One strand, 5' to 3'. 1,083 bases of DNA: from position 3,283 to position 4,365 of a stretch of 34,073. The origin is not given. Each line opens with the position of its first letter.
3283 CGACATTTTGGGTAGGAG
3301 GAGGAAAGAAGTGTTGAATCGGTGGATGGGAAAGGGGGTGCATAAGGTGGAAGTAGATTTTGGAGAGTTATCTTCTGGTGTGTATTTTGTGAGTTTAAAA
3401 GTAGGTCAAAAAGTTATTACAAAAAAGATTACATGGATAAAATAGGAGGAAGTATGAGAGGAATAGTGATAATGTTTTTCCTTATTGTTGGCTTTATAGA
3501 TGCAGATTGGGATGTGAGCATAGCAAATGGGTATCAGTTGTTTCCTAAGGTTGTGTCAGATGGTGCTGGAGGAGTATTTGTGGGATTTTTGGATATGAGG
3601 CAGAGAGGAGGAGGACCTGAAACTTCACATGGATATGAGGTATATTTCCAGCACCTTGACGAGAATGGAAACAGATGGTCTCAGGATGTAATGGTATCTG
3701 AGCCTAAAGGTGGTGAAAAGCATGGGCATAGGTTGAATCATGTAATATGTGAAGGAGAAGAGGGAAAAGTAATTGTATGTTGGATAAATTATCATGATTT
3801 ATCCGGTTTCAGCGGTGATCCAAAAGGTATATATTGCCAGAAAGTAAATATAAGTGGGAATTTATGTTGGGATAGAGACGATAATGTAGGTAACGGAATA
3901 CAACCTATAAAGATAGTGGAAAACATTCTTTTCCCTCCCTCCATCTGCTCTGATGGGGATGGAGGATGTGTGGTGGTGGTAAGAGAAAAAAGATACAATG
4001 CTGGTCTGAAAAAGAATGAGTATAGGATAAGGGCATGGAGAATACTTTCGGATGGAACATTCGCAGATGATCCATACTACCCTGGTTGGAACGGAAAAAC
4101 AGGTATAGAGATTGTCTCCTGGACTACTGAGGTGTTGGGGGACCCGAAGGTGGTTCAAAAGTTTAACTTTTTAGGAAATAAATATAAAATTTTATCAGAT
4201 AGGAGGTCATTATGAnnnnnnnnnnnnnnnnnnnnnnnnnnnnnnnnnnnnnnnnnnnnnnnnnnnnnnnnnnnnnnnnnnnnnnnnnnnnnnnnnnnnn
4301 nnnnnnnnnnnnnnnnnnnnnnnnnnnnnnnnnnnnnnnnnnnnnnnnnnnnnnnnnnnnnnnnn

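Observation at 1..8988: Tandem array of S/L gene pairs encoding an unclassified repeat family exported through T9SS-type CTDs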

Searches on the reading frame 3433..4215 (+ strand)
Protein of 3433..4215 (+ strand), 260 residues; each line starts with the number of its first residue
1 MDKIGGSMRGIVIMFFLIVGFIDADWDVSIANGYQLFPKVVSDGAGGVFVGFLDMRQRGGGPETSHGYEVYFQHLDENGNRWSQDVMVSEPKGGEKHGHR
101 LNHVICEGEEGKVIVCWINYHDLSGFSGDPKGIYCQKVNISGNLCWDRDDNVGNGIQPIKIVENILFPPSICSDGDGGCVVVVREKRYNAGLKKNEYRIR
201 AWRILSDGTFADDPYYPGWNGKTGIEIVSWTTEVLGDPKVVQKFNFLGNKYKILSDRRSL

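Call 6: search_protein_families(library=pfam, proteins=[window:3433-4215:+], max_evalue=1)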
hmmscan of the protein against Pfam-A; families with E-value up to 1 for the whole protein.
window:3433-4215:+ (260 aa): 0 families

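Call 8: search_protein_families(library=ncbifam, proteins=[window:3433-4215:+], max_evalue=1)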
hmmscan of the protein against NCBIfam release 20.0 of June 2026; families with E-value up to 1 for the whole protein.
window:3433-4215:+ (260 aa): 0 families
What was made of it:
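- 3454..4215 (+): S2 (253 aa): signal peptide, 3 blades plus 2 strands of a fourth, no CTD. No CTD hit (calls 6, 8).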

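Call 22: find_homologous_proteins(query=window:3454-4215:+, max_evalue=0.001)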
Query window:3454-4215:+ (253 aa): 2 proteins with E <= 0.001 among 488 candidates.
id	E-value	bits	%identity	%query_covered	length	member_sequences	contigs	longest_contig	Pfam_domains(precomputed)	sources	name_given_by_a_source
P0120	8.3e-173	592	98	100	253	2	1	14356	-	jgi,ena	-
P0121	2.7e-83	298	58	98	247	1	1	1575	-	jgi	-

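Call 24: find_related_loci(query=A2, collection=genome_contigs, flank=10000)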
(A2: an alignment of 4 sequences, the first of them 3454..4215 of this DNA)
Query A2 (253 aa) in genome_contigs; peptide patterns used: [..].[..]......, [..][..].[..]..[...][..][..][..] (x = any residue, [..] = any of these).
17 stretches matched a pattern, but none encodes a relative of the query by tblastn (E <= 1e-3).
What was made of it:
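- Tried and rejected: Scan of 185,579 species genomes with the S alignment: no relative found (call 24).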

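Call 36: search_protein_representatives(alignment_id=A3)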
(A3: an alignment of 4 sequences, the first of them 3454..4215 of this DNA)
Query: 4 sequences, 243 profile positions. Proteins with E-value up to 0.001 (for the whole library): 13275; up to 1e-10: 7388; up to 1e-30: 2223. The best 150 are listed.
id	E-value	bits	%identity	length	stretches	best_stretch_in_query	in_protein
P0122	3.5e-155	531.2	-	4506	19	18-133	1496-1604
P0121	1.7e-131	453.7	-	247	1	1-243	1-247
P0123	7.3e-113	392.6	-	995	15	22-133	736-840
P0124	2.1e-111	387.8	-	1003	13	17-132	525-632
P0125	1.8e-107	374.9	-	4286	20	19-174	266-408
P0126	7.9e-106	369.6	-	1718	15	17-70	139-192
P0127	1.1e-104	365.9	-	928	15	16-132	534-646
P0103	2.5e-103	361.4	-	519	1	1-237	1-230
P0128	6.3e-102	356.8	-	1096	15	18-70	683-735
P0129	5.3e-101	353.8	-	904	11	15-130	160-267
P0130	8.1e-101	353.2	-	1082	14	10-70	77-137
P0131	1.2e-100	352.6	-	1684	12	18-133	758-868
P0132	1.9e-100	352.0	-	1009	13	19-132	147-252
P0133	2.7e-100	351.5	-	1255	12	17-133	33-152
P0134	8.7e-100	349.8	-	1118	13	18-133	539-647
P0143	1.1e-92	326.5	-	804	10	19-130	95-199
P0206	8.6e-64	231.9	-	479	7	20-133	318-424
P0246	9.7e-60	218.6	-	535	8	18-68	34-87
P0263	4.3e-58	213.2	-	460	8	19-74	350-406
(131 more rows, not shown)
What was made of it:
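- On TIGR04275 beta_prop_Msarc repeat proteins: The S profile hits P0123, P0124 and P0143 at E=1e-92 to 1e-113 (call 36).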

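Call 37: search_protein_families(library=pfam, proteins=[P0123, P0124, P0129, P0143, P0206, P0263, P0246], max_evalue=0.1)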
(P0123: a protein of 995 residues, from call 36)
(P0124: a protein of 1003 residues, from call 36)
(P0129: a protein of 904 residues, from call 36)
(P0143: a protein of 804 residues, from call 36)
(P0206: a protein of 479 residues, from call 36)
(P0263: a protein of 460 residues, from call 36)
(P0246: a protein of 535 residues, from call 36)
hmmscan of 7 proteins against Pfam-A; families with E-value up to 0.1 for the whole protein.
P0123 (995 aa): 9 families
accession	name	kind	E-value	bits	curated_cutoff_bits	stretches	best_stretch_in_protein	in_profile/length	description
PF14061.12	Mtf2_C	-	2.3e-13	50.6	27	0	600-619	23-42/48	Polycomb-like MTF2 factor 2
PF13860.13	FlgD_ig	-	2e-11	44.1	27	1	926-982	18-75/79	FlgD Ig-like domain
PF03640.20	Lipoprotein_15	-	6.8e-07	29.1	24.4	0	665-701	6-42/47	Secreted repeat of unknown function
PF07372.17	DUF1491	-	1.2e-06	29.2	25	0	641-675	30-64/104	Protein of unknown function (DUF1491)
PF25174.1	Beta-prop_THOC3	-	2.7e-05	23.7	305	0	35-147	52-151/272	THOC3 beta-propeller domain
PF18597.7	SH3_19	-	0.00017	21.8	25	0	422-436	18-32/52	Myosin X N-terminal SH3 domain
PF06832.18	BiPBP_C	-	0.004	17.5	26.8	0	52-113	20-81/90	Penicillin-Binding Protein C-terminus Family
PF18962.6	Por_Secre_tail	-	0.0098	16.6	27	1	913-992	3-74/75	Secretion system C-terminal sorting domain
PF13585.12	CHU_C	-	0.073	13.6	27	0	928-982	25-72/86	CHU_C Type IX secretion signal domain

P0124 (1003 aa): 9 families
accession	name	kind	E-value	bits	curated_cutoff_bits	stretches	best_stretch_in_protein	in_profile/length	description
PF13860.13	FlgD_ig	-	5.4e-10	39.5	27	1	929-987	13-72/79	FlgD Ig-like domain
PF13448.11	DUF4114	-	4.3e-07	31.2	27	0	110-178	5-74/85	Domain of unknown function (DUF4114)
PF18962.6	Por_Secre_tail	-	4.1e-06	27.4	27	1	920-1001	2-75/75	Secretion system C-terminal sorting domain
PF07372.17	DUF1491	-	1.7e-05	25.5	25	0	82-139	5-62/104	Protein of unknown function (DUF1491)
PF13585.12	CHU_C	-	0.00022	21.7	27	1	928-997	18-80/86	CHU_C Type IX secretion signal domain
PF14061.12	Mtf2_C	-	0.0021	18.7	27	0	720-736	22-38/48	Polycomb-like MTF2 factor 2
PF00178.28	Ets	-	0.0051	17.5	26.9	0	806-829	4-27/81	Ets-domain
PF07676.18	PD40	-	0.031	14.7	20.9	0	187-201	11-25/38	WD40-like Beta Propeller Repeat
PF03640.20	Lipoprotein_15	-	0.076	13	24.4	0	515-552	6-43/47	Secreted repeat of unknown function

P0129 (904 aa): 5 families
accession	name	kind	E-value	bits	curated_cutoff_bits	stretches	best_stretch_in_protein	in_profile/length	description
PF13448.11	DUF4114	-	9e-06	27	27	0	847-868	54-74/85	Domain of unknown function (DUF4114)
PF07372.17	DUF1491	-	2.3e-05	25.1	25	0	544-605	3-63/104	Protein of unknown function (DUF1491)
PF00178.28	Ets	-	0.001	19.8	26.9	0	736-762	8-34/81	Ets-domain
PF03090.23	Replicase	-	0.025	15.1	26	0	125-175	31-78/130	Replicase family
PF04780.17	DUF629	-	0.03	13.4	23.1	0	458-539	295-350/465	Protein of unknown function (DUF629)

P0143 (804 aa): 4 families
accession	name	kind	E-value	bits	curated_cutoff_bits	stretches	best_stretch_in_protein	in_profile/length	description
PF07372.17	DUF1491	-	5e-07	30.4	25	0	98-147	15-64/104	Protein of unknown function (DUF1491)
PF13448.11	DUF4114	-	1.3e-06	29.7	27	0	490-512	52-73/85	Domain of unknown function (DUF4114)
PF14061.12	Mtf2_C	-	0.0015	19.2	27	0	291-307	23-39/48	Polycomb-like MTF2 factor 2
PF12378.14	P1_N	-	0.025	14.4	24.8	0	114-152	13-44/286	Mycoplasma adhesin P1, N-terminal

P0206 (479 aa): 3 families
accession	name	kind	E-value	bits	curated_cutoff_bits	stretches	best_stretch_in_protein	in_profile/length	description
PF07372.17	DUF1491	-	8.3e-09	36.2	25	0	263-313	12-62/104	Protein of unknown function (DUF1491)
PF05521.18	Phage_HCP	-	0.00033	21.6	25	0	55-147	16-98/106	Phage head completion protein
PF22339.1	YgxA-like_sub_bind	-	0.00037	21.3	27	0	107-139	43-76/100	YgxA-like substrate binding domain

P0263 (460 aa): 5 families
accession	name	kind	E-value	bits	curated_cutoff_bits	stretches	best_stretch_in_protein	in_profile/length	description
PF06832.18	BiPBP_C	-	0.00039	20.7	26.8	0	92-161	8-80/90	Penicillin-Binding Protein C-terminus Family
PF07372.17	DUF1491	-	0.002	18.9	25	0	368-403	30-65/104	Protein of unknown function (DUF1491)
PF14061.12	Mtf2_C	-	0.008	16.8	27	0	166-182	24-40/48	Polycomb-like MTF2 factor 2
PF03640.20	Lipoprotein_15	-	0.049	13.6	24.4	0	123-136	5-18/47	Secreted repeat of unknown function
PF24649.1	DUF7642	-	0.058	13.8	27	0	265-298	45-78/100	Domain of unknown function (DUF7642)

P0246 (535 aa): 4 families
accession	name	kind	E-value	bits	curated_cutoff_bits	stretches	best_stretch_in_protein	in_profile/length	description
PF07372.17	DUF1491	-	0.00065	20.4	25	0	109-144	29-64/104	Protein of unknown function (DUF1491)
PF04616.20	Glyco_hydro_43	-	0.0029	17.4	32.2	0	86-139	107-162/288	Glycosyl hydrolases family 43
PF24797.1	Beta-prop_WDR35_TULP_N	-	0.016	14.8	80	0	152-205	79-133/332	WDR35/TULP4 N-terminal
PF12378.14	P1_N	-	0.055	13.3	24.8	0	288-323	19-54/286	Mycoplasma adhesin P1, N-terminal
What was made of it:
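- On Pfam propeller repeat families (BNR/Asp-box, SBBP, PD40, Kelch, FG-GAP, WD40): Canonical relatives give only sub-threshold or summed spurious hits such as DUF1491, Mtf2_C and PD40 at 0.03 (call 37).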

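Call 39: find_related_loci(query=A2, collection=metagenome_contigs, flank=10000)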
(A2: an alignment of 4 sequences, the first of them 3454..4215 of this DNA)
Query A2 (253 aa) in metagenome_contigs; peptide patterns used: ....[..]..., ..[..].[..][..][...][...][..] (x = any residue, [..] = any of these).
434 stretches matched a pattern; 3 encode a relative of the query (tblastn E <= 1e-3); 3 distinct loci.
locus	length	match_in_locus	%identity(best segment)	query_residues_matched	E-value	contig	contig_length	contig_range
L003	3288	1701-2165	31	28-204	9e-12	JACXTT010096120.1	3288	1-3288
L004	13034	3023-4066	26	21-197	5e-11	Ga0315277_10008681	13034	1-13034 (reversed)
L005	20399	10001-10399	32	26-174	6e-11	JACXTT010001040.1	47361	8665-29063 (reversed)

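Call 56: predict_structure(alignment_id=A4)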
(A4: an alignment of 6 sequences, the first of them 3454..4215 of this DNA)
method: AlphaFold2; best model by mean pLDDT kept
length: 253 residues; sequences in the alignment: 6
mean_pLDDT: 71.8   pTM: 0.72
mean pLDDT of the five models: 71.8, 70.3, 69.0, 68.9, 68.8
residues with pLDDT >= 90: 15; 70-90: 140; 50-70: 60; < 50: 38
segments of 3 or more residues with pLDDT < 50: 1-25, 52-56, 142-147
pLDDT, mean of each block of 10 residues (from residue 1): 42 37 51 87 81 51 86 85 59 74 89 63 80 84 46 77 86 88 88 88 72 78 80 61 67 58
secondary structure, 60 per line:
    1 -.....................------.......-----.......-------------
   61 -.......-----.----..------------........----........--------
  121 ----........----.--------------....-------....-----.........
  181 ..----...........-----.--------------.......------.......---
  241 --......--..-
elements in order: H2-22 E29-35 E41-47 E62-68 E93-100 E105-112 E125-132 E152-155 E163-166 E172-182 E187-197 E218-224 E231-237 E243-248
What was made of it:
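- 3454..4215 (+): The AlphaFold2 model has pLDDT 72 and pTM 0.72 (call 56).
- AlphaFold2 model of S2: pLDDT 72, pTM 0.72, 3 blades plus strands A4 and B4 (call 56).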

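Call 58: fold_search(model_id=the predicted structure, library=pdb)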
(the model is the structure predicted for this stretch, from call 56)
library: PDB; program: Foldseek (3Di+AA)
matches with E <= 10: 461; with E <= 0.001: 2
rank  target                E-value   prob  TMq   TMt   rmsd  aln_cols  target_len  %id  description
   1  5hx0_B                4.4e-04  1.00  0.42  0.31  11.1       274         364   10  Crystal structure of unknown function protein Dfer_1899 fromDyadobacter fermentans DSM 18053 (released 2016-02-17)
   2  6mrx_D                8.1e-04  1.00  0.43  0.24  10.0       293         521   12  Sialidase26 apo (released 2019-10-02)
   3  7qxo_A                1.1e-03  1.00  0.36  0.21  11.3       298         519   12  The structure of T. forsythia NanH (released 2022-12-07)
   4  5mt2                  1.3e-03  1.00  0.37  0.30   9.6       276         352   10  Glycoside hydrolase BT_0996 (released 2017-03-22)
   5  7qy9_A                1.3e-03  0.99  0.36  0.21  11.4       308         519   12  The structure of T.forsythia NanH with oseltamivir (released 2022-12-07)
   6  5hx0_A                1.4e-03  1.00  0.43  0.32  10.8       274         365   10  Crystal structure of unknown function protein Dfer_1899 fromDyadobacter fermentans DSM 18053 (released 2016-02-17)
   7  5mui_A                1.9e-03  1.00  0.37  0.28   9.0       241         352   10  Glycoside hydrolase BT_0996 (released 2017-03-22)
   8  6mnj_A                2.0e-03  1.00  0.40  0.23  10.6       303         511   12  Hadza microbial sialidase Hz136 (released 2019-10-02)
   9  4u6d_A                2.6e-03  1.00  0.39  0.28   9.7       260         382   12  Zg3615, a family 117 glycoside hydrolase in complex with beta-3,6-anhydro-L-galactose (released 2015-02-11)
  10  9db6_A                3.0e-03  1.00  0.46  0.25   7.7       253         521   11  Sialidase682 co-crystallized with inhibitor DANA (released 2025-07-02)
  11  6myv_C                3.3e-03  1.00  0.39  0.21  10.5       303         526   11  Sialidase26 co-crystallized with DANA-Gc (released 2019-10-02)
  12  3p2n_B                3.7e-03  1.00  0.42  0.32  10.5       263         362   11  Discovery and structural characterization of a new glycoside hydrolase family abundant in coastal waters that was anno (released 2011-03-02)
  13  6mrv_A                3.7e-03  1.00  0.39  0.22  10.4       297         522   12  Sialidase26 co-crystallized with DANA (released 2019-10-02)
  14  5ta7_B                3.7e-03  0.99  0.39  0.29  11.9       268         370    8  Crystal structure of BuGH117Bwt (released 2017-09-13)
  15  4u6d_B                3.9e-03  1.00  0.40  0.29   9.6       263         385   12  Zg3615, a family 117 glycoside hydrolase in complex with beta-3,6-anhydro-L-galactose (released 2015-02-11)
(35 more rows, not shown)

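Call 62: search_protein_families(library=ncbifam, proteins=[P0123, P0124, P0129, P0143, P0206, P0263, P0246], max_evalue=0.01)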
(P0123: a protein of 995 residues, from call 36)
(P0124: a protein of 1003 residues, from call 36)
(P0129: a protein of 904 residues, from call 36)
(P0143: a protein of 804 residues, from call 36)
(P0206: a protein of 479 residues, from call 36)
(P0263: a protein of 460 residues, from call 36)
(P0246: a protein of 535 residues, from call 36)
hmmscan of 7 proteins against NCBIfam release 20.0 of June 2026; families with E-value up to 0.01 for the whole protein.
P0123 (995 aa): 7 families
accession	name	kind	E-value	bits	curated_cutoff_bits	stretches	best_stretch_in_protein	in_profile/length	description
TIGR04275.1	beta_prop_Msarc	repeat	9.3e-27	92.5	85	1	643-660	18-35/40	beta-propeller repeat protein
NF003948.0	PRK05450.1-1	equivalog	1.4e-07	31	281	0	412-458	51-99/248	3-deoxy-manno-octulosonate cytidylyltransferase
NF052323.1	T9SSA_dep_M6i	equivalog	2.6e-06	25.7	600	1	911-984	960-1028/1043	T9SS-dependent M6-like inactivated metalloprotease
TIGR04183.1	Por_Secre_tail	domain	8.2e-06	25.7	23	1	913-992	3-70/72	T9SS type A sorting domain-containing protein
NF005176.1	PRK06655.1-1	equivalog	1e-05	25.6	230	1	927-982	94-149/197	flagellar hook assembly protein FlgD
NF033707.1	T9SS_sortase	equivalog_domain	9.7e-05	20.2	420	1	905-981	995-1076/1095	type IX secretion system sortase PorU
NF009452.0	PRK12812.1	equivalog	0.0088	15.3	258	0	923-978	142-202/289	flagellar basal body rod modification protein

P0124 (1003 aa): 8 families
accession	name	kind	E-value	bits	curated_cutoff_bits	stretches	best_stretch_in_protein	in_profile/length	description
TIGR04275.1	beta_prop_Msarc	repeat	4.5e-33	112.7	85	3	198-234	3-34/40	beta-propeller repeat protein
NF052323.1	T9SSA_dep_M6i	equivalog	2.1e-09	35.9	600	1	919-1002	960-1037/1043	T9SS-dependent M6-like inactivated metalloprotease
NF033707.1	T9SS_sortase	equivalog_domain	4.4e-09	34.6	420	1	918-992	1000-1079/1095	type IX secretion system sortase PorU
TIGR04183.1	Por_Secre_tail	domain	4.3e-08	33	23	1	920-1001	2-71/72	T9SS type A sorting domain-containing protein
NF005176.1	PRK06655.1-1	equivalog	4.6e-06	26.7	230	1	935-997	94-156/197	flagellar hook assembly protein FlgD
NF038113.1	T9SSA_dep_M36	equivalog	3.9e-05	22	885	1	918-1001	794-868/869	T9SS-dependent M36 family metallopeptidase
NF052228.1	T9SS_PorZ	equivalog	0.00011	20.8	260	1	920-990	676-742/757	type IX secretion system anionic LPS delivery protein PorZ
NF009276.0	PRK12633.1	equivalog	0.00016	21.5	383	1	933-986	123-177/234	flagellar basal body rod modification protein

P0129 (904 aa): 2 families
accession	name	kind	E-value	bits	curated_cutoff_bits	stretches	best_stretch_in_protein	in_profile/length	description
TIGR04275.1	beta_prop_Msarc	repeat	3.9e-23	80.9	85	1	64-80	18-34/40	beta-propeller repeat protein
NF007937.0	PRK10654.1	equivalog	0.0049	15.7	513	0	145-178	395-428/455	anaerobic C4-dicarboxylate transporter DcuC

P0143 (804 aa): 1 family
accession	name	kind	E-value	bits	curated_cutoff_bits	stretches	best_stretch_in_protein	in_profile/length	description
TIGR04275.1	beta_prop_Msarc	repeat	1.4e-32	111.1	85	1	225-242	18-35/40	beta-propeller repeat protein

P0206 (479 aa): 1 family
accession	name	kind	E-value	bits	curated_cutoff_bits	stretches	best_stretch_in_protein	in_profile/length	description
TIGR04275.1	beta_prop_Msarc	repeat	1e-13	50.8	85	0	152-189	2-34/40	beta-propeller repeat protein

P0263 (460 aa): 2 families
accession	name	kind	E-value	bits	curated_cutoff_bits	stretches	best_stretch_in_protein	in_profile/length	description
TIGR04275.1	beta_prop_Msarc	repeat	1.6e-17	63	85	1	155-171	19-35/40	beta-propeller repeat protein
NF048002.1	spike_base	equivalog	1.9e-05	24.8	28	0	194-235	36-77/85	spike base protein, RCAP_Rcc01079 family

P0246 (535 aa): 1 family
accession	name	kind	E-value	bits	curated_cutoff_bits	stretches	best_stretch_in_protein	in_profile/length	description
TIGR04275.1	beta_prop_Msarc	repeat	1.2e-13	50.6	85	1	112-129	18-35/40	beta-propeller repeat protein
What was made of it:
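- On TIGR04275 beta_prop_Msarc repeat proteins: Relatives P0124, P0143 and P0123 score 112.7, 111.1 and 92.5 bits (call 62).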

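Call 66: find_homologous_proteins(query=A2, max_evalue=0.00001)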
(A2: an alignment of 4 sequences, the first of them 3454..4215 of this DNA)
Query A2 (4 sequences) (253 aa, profile of the alignment): 41 proteins with E <= 0.00001 among 4560 candidates.
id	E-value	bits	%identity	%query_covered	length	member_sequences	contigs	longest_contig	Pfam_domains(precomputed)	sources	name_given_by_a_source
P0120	1.4e-123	429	98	100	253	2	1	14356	-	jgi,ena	-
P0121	1.5e-116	406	58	98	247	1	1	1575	-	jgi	-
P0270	5.8e-90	319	48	90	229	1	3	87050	-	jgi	jgi:hypothetical protein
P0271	3.3e-61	225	45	93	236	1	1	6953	-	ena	-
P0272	2.0e-57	213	29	61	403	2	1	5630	-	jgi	-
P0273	4.2e-43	166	27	69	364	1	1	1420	PF06832.19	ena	-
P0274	1.2e-38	151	26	72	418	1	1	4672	-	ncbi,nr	ncbi:MAG TPA: hypothetical protein VMV49_18205, partial [Candidatus Deferrimicrobium sp.]|nr:hypothe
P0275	7.4e-37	145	31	93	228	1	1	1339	-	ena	-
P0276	1.1e-32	132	27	72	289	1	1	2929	-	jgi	-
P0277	9.7e-32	128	30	68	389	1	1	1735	-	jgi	jgi:hypothetical protein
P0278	1.1e-31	128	28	79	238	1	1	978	-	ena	-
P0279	1.6e-30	125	28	79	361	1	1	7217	-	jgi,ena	-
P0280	1.9e-30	124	28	93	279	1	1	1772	-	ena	-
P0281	3.5e-30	123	31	63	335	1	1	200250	-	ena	-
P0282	1.1e-28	118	31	63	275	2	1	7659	-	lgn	-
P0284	4.8e-26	110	26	64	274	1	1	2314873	-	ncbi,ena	-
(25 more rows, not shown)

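Call 67: find_encoding_contigs(protein=P0271, flank=7000, max_places=3)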
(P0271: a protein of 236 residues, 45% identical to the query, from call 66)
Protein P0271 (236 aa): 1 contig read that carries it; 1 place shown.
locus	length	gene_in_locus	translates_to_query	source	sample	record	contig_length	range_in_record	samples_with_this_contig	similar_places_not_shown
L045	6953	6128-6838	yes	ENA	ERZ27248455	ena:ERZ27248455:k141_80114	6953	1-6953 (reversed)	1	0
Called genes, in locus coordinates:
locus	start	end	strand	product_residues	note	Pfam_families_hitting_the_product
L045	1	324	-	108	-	?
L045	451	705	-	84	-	-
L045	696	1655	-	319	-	PF01073:3Beta_HSD, PF01370:Epimerase, PF02719:Polysacc_synt_2 (weak), PF04321:RmlD_sub_bind, PF05368:NmrA, PF13460:NAD_binding_10, PF16363:GDP_Man_Dehyd, PF07993:NAD_binding_4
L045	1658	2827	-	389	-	-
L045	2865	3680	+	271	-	PF02649:GCHY-1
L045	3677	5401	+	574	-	PF02401:LYTB, PF01040:UbiA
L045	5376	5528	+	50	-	-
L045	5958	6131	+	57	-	-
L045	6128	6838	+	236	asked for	-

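Call 68: find_encoding_contigs(protein=P0284, flank=6000, max_places=3)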
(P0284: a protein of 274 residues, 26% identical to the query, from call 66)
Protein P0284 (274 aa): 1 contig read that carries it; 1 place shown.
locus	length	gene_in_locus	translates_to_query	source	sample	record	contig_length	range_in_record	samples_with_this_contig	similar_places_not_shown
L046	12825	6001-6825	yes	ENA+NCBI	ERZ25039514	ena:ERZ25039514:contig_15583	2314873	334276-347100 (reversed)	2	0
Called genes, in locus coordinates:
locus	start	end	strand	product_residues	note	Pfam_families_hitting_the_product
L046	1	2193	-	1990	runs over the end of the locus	PF02415:Chlam_PMP (faint), PF17161:DUF5123 (faint), PF13229:Beta_helix, PF13860:FlgD_ig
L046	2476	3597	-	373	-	PF14684:Tricorn_C1, PF03572:Peptidase_S41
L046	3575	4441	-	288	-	-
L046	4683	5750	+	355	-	PF26549:Tricorn_N (faint)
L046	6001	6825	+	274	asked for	-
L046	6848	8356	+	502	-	-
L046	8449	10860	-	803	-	PF13860:FlgD_ig, PF18962:Por_Secre_tail (weak)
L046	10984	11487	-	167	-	-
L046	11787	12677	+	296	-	PF00005:ABC_tran, PF13304:AAA_21 (weak)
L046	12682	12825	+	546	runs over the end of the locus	-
